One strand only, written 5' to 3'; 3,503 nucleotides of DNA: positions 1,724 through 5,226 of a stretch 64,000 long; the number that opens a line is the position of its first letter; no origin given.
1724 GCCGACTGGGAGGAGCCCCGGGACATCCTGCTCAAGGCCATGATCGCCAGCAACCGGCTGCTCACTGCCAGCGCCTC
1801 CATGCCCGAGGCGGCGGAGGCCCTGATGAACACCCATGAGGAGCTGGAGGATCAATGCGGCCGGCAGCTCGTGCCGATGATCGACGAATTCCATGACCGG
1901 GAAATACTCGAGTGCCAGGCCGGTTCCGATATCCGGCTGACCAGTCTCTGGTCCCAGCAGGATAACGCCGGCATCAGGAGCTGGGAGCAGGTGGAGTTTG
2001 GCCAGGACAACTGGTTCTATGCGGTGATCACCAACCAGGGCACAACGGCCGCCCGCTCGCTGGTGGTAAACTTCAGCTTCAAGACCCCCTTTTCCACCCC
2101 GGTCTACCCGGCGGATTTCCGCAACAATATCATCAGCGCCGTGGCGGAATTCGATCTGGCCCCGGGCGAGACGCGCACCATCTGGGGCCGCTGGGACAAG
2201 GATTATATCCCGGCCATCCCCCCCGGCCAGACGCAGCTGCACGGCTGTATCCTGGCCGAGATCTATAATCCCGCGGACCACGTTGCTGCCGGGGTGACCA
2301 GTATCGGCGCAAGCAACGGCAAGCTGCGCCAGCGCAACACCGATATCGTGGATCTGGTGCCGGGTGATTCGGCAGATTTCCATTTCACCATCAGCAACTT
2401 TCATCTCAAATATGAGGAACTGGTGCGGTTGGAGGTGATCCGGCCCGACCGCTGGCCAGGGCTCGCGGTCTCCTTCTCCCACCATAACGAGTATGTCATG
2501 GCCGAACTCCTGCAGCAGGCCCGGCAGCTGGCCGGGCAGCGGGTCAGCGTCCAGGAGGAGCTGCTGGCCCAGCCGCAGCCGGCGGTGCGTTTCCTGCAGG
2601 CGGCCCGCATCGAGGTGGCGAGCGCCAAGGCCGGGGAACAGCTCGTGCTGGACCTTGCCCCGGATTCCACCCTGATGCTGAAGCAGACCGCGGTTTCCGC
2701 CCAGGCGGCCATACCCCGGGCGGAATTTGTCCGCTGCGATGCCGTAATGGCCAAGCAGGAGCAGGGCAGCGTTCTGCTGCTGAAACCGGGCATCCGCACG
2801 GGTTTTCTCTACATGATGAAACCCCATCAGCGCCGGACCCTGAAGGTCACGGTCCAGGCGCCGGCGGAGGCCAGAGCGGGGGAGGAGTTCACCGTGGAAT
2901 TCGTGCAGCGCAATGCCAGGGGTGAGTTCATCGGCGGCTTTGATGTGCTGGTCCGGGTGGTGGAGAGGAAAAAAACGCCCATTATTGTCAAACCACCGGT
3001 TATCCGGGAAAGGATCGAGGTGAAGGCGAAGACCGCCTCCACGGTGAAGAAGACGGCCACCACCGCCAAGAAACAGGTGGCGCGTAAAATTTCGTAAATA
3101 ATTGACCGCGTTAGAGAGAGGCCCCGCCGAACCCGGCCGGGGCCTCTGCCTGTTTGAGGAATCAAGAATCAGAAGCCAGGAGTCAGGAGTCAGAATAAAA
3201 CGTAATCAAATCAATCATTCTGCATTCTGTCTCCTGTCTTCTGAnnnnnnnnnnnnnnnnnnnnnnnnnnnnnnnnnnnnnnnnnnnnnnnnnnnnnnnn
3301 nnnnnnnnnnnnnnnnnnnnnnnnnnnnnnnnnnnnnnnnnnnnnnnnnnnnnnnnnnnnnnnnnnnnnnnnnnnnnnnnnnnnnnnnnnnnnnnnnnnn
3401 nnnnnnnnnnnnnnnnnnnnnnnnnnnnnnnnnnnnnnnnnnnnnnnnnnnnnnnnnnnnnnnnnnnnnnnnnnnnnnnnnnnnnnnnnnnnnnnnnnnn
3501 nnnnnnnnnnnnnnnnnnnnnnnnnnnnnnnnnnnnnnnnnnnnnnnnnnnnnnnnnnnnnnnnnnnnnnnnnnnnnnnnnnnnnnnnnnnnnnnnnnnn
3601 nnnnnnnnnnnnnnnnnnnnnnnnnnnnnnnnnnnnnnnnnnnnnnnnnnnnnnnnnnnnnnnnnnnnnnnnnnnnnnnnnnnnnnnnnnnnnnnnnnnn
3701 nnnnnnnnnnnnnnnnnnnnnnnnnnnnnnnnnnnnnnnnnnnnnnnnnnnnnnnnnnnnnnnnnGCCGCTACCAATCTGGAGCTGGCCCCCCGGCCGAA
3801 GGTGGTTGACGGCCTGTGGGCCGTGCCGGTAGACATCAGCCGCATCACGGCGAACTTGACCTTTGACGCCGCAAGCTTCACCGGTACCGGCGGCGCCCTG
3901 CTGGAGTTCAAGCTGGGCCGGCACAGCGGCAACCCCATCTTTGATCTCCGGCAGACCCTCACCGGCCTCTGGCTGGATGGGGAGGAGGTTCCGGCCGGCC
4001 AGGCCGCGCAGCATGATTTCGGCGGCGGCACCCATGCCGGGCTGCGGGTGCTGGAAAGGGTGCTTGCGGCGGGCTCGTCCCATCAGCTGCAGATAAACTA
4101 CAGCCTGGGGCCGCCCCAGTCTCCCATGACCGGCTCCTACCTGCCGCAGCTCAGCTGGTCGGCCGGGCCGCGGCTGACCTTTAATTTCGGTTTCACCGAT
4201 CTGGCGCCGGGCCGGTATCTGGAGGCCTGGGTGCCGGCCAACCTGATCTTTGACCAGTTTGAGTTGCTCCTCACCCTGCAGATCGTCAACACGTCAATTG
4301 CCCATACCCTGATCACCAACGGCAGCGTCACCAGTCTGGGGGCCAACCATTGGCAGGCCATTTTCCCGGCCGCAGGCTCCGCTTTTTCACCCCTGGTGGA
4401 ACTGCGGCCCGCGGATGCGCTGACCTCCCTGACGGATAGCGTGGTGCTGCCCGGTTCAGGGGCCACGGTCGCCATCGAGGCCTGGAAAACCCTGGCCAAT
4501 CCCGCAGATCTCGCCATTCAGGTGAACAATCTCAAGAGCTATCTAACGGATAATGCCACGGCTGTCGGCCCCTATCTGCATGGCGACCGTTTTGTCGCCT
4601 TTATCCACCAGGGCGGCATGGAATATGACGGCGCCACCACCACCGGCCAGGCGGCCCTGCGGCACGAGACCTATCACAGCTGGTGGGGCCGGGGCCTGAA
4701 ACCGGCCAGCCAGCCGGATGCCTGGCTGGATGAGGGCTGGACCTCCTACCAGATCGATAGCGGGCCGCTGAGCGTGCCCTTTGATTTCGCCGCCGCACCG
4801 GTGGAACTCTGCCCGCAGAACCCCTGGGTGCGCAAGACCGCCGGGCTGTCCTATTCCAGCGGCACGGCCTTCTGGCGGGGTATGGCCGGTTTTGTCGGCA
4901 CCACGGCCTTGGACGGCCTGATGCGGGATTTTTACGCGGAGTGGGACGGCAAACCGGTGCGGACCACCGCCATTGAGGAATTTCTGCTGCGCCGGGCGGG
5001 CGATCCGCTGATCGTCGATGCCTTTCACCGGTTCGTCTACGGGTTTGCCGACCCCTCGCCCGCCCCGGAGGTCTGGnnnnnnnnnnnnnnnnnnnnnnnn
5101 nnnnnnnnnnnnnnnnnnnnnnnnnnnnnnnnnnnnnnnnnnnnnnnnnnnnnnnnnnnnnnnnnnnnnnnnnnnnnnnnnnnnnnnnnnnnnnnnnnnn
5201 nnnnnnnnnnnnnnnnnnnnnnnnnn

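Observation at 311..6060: Tandem ~930-aa metallopeptidases of different catalytic families sharing one C-terminal module, both without signal peptides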

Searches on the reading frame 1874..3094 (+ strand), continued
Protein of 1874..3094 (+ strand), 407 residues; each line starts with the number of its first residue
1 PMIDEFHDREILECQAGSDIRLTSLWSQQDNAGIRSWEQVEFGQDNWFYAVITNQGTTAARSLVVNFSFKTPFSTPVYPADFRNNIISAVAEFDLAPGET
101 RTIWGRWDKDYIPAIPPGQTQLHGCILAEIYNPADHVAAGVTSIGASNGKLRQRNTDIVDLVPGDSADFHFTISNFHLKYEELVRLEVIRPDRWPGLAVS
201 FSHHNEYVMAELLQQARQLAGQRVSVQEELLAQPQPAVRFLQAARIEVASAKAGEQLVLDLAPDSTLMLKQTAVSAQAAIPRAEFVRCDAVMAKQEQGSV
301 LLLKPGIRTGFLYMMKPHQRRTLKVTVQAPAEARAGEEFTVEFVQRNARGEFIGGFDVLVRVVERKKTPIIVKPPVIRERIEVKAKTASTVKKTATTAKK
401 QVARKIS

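Call 34: search_protein_families(library=pfam, proteins=[P0075, P0097, P0102, P0122, P0133], max_evalue=0.001)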
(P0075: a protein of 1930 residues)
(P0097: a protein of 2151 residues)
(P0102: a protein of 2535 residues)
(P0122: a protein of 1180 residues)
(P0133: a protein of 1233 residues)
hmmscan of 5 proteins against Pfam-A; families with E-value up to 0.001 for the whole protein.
P0075 (1930 aa): 2 families
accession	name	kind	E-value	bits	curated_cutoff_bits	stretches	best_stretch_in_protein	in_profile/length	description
PF07705.17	CARDB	-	4.1e-15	56.3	22.7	0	1425-1506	9-72/101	CARDB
PF13860.13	FlgD_ig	-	2.9e-11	43.6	27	1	1853-1913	11-71/79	FlgD Ig-like domain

P0097 (2151 aa): 2 families
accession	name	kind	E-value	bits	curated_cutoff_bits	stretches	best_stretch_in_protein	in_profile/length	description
PF07705.17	CARDB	-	1.2e-19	70.8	22.7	2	644-734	7-83/101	CARDB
PF07691.17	PA14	-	1.1e-11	45.1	24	1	530-605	64-139/147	PA14 domain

P0102 (2535 aa): 4 families
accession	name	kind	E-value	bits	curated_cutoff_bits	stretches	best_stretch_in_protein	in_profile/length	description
PF00082.27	Peptidase_S8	-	1.2e-43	149.9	21.8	1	241-526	3-288/288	Subtilase family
PF07705.17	CARDB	-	1.2e-18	67.6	22.7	0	1124-1165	2-39/101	CARDB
PF19081.6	Ig_7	-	1.8e-09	38.2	27.3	0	2387-2452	15-84/84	Ig-like domain CHU_C associated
PF18962.6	Por_Secre_tail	-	0.00017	22.2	27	1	2458-2523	1-65/75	Secretion system C-terminal sorting domain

P0122 (1180 aa): 2 families
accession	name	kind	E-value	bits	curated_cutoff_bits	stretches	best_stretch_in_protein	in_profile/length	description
PF07705.17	CARDB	-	1.9e-10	41.3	22.7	2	295-409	10-97/101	CARDB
PF07691.17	PA14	-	4.3e-10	40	24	1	159-246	41-133/147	PA14 domain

P0133 (1233 aa): 3 families
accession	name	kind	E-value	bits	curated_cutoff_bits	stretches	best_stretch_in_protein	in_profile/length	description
PF07705.17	CARDB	-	4.1e-12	46.6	22.7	2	260-349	2-73/101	CARDB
PF18884.5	TSP3_bac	-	3.2e-07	30.5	25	1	909-929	1-21/22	Bacterial TSP3 repeat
PF07691.17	PA14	-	2.1e-06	28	24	1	160-226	65-129/147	PA14 domain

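Call 37: search_protein_families(library=pfam, proteins=[L007:11611-14658:+], max_evalue=0.1)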
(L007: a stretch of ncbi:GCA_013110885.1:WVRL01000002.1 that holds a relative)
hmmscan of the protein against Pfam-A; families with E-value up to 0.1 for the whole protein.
L007:11611-14658:+ (1016 aa): 0 families

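Call 71: search_protein_families(library=pfam, proteins=[P0070, P0116, P0138, P0166, P0173, P0111, P0108, P0141, P0128], max_evalue=0.001)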
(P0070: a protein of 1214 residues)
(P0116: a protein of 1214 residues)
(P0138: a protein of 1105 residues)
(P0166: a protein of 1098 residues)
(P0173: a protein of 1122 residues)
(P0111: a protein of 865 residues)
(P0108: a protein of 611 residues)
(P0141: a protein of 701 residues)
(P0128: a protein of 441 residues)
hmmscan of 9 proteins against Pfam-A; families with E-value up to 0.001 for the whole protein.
P0070 (1214 aa): 0 families

P0116 (1214 aa): 2 families
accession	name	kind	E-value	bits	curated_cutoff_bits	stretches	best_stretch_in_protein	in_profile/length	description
PF01433.26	Peptidase_M1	-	2.3e-05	24.6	27.7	0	722-762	69-109/218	Peptidase family M1 domain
PF13688.12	Reprolysin_5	-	0.0006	20.5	27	1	227-355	82-186/196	Metallo-peptidase family M12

P0138 (1105 aa): 1 family
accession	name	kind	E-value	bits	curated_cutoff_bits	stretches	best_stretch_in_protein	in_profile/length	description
PF00082.27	Peptidase_S8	-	9.9e-18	64.9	21.8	2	309-504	4-180/288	Subtilase family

P0166 (1098 aa): 1 family
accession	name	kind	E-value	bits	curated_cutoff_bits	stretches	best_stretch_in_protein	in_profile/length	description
PF00082.27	Peptidase_S8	-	1.6e-33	116.7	21.8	1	391-667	3-274/288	Subtilase family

P0173 (1122 aa): 1 family
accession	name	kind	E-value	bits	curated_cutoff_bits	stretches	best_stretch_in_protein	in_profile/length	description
PF00082.27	Peptidase_S8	-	1.4e-31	110.4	21.8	1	419-718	2-274/288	Subtilase family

P0111 (865 aa): 1 family
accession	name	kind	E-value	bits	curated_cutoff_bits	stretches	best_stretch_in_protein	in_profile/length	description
PF13688.12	Reprolysin_5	-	0.00013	22.7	27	1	294-355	139-193/196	Metallo-peptidase family M12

P0108 (611 aa): 1 family
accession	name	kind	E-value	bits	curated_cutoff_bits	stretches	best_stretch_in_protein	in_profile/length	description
PF01650.23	Peptidase_C13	-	1.2e-10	41.8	22.8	1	5-184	1-192/258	Peptidase C13 family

P0141 (701 aa): 1 family
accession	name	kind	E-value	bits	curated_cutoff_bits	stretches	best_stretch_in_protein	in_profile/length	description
PF00246.29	Peptidase_M14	-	3.5e-56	191.4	21.6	1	33-338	23-283/286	Zinc carboxypeptidase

P0128 (441 aa): 0 families

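Call 73: find_encoding_contigs(protein=P0141, flank=8000, max_places=2)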
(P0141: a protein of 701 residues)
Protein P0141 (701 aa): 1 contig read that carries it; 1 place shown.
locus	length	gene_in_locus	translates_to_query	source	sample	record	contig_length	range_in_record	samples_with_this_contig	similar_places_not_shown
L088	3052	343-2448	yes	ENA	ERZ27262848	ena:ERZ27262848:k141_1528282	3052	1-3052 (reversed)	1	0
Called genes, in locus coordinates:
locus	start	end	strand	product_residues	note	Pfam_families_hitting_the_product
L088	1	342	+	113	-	?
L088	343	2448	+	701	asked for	PF00246:Peptidase_M14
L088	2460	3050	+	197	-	?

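Call 74: find_encoding_contigs(protein=P0166, flank=8000, max_places=2)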
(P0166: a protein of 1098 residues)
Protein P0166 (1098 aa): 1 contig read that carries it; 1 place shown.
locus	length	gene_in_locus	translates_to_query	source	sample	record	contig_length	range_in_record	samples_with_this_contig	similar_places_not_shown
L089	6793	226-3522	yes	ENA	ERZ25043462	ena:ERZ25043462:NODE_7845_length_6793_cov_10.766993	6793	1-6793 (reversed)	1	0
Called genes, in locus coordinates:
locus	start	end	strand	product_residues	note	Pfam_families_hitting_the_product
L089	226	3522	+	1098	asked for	PF00082:Peptidase_S8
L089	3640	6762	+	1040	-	PF07494:Reg_prop (faint), PF07495:Y_Y_Y, PF00512:HisKA, PF02518:HATPase_c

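Call 75: find_encoding_contigs(protein=P0108, flank=8000, max_places=2)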
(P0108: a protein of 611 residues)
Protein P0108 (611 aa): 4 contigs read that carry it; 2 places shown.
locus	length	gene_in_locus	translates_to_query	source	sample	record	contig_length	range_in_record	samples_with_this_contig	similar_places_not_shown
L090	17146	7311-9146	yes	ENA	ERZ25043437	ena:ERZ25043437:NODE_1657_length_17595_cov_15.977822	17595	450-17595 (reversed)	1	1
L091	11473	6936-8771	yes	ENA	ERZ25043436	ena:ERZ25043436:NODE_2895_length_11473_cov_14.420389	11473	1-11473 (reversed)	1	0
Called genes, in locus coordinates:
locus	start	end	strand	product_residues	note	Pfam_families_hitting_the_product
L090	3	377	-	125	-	?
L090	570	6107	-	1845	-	PF12458:DUF3686, PF13401:AAA_22 (faint), PF25472:DUF7902, PF07728:AAA_5 (faint), PF00004:AAA (weak)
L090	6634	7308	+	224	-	PF08450:SGL (weak)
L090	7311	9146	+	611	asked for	PF01650:Peptidase_C13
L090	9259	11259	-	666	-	-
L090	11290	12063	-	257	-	-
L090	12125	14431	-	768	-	-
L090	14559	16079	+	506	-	PF00939:Na_sulph_symp, PF03600:CitMHS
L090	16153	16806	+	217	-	PF18183:SLATT_2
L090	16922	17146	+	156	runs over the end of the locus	PF05163:DinB, PF12867:DinB_2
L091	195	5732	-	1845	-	PF12458:DUF3686, PF13401:AAA_22 (faint), PF25472:DUF7902, PF07728:AAA_5 (faint), PF00004:AAA (weak)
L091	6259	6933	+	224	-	PF08450:SGL (weak)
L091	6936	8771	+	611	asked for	PF01650:Peptidase_C13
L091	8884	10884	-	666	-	-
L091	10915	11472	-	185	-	?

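Call 78: search_protein_families(library=pfam, alignment_id=A7, max_evalue=0.001)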
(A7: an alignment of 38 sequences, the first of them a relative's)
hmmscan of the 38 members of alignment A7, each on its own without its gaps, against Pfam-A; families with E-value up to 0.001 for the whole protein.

A. member 1, P0037 (777 aa): 0 families

B. families by the number of members that match (of 38 scanned): 11 families
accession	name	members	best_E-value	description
PF02128.21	Peptidase_M36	9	6.1e-16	Fungalysin metallopeptidase (M36)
PF00082.27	Peptidase_S8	8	7.8e-49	Subtilase family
PF07504.19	FTP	7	2.4e-10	Fungalysin/Thermolysin Propeptide Motif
PF01433.26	Peptidase_M1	5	2.3e-05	Peptidase family M1 domain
PF00246.29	Peptidase_M14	3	3e-62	Zinc carboxypeptidase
PF13419.12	HAD_2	3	4.5e-11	Haloacid dehalogenase-like hydrolase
PF00702.32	Hydrolase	3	3.1e-10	haloacid dehalogenase-like hydrolase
PF03413.25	PepSY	3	5.1e-08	Peptidase propeptide and YPEB domain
PF13688.12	Reprolysin_5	2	0.00013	Metallo-peptidase family M12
PF07705.17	CARDB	2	0.00025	CARDB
PF01650.23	Peptidase_C13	1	1.2e-10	Peptidase C13 family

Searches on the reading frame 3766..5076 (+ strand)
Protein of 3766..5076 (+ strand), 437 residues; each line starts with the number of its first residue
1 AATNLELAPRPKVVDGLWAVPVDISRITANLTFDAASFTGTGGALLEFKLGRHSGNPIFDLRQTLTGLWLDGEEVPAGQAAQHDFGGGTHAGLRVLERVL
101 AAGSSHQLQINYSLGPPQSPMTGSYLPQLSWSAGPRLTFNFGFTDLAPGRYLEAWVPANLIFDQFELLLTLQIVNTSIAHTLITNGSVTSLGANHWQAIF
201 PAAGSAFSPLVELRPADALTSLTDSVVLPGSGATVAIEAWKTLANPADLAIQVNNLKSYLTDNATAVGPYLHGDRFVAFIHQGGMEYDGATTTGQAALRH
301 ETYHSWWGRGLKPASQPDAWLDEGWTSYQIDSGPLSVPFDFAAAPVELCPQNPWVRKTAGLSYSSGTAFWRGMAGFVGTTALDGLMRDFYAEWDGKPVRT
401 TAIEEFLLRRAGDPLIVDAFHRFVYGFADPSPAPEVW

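Call 46: search_solved_structures(query=A3, max_evalue=1, show_alignments=2)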
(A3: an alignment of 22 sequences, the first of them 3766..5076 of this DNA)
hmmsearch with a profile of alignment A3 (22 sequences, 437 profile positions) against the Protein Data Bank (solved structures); distinct sequences matched with E-value up to 1: 26.
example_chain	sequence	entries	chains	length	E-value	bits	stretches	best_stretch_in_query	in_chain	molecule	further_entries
6a8z_A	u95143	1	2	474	0.00019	23.6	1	284-406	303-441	Zinc metalloprotease, putative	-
6iff_A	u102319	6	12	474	0.0025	19.9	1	284-406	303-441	Zinc metalloprotease | Zinc metalloprotease, putative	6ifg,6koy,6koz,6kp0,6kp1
3cia_A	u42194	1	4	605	0.013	17.6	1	296-335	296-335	cold-active aminopeptidase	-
2xpy_A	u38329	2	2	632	0.021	16.9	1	293-331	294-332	LEUKOTRIENE A-4 HYDROLASE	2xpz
2xq0_A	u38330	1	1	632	0.021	16.8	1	293-331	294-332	LEUKOTRIENE A-4 HYDROLASE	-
4gaa_A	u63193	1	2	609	0.24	13.4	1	293-331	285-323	MGC78867 protein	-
6ea4_A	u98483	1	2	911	0.75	11.7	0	297-338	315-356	Endoplasmic reticulum aminopeptidase 2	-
5n3w_A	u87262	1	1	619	0.8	11.7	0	293-330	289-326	Leukotriene A-4 hydrolase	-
7p7p_A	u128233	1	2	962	0.81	11.6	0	297-338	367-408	Endoplasmic reticulum aminopeptidase 2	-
7nsk_A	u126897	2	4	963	0.81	11.6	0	297-338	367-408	Endoplasmic reticulum aminopeptidase 2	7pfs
7nup_A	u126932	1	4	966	0.81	11.6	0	297-338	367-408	Endoplasmic reticulum aminopeptidase 2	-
3se6_A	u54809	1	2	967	0.81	11.6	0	297-338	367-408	Endoplasmic reticulum aminopeptidase 2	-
5ab0_A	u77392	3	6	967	0.81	11.6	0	297-338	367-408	ENDOPLASMATIC RETICULUM AMINOPEPTIDASE 2 | Endoplasmic reticulum aminopeptidase 2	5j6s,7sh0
8twx_A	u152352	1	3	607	0.81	11.6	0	293-330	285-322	Leukotriene A-4 hydrolase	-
3u9w_A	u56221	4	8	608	0.81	11.6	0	293-330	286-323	Leukotriene A-4 hydrolase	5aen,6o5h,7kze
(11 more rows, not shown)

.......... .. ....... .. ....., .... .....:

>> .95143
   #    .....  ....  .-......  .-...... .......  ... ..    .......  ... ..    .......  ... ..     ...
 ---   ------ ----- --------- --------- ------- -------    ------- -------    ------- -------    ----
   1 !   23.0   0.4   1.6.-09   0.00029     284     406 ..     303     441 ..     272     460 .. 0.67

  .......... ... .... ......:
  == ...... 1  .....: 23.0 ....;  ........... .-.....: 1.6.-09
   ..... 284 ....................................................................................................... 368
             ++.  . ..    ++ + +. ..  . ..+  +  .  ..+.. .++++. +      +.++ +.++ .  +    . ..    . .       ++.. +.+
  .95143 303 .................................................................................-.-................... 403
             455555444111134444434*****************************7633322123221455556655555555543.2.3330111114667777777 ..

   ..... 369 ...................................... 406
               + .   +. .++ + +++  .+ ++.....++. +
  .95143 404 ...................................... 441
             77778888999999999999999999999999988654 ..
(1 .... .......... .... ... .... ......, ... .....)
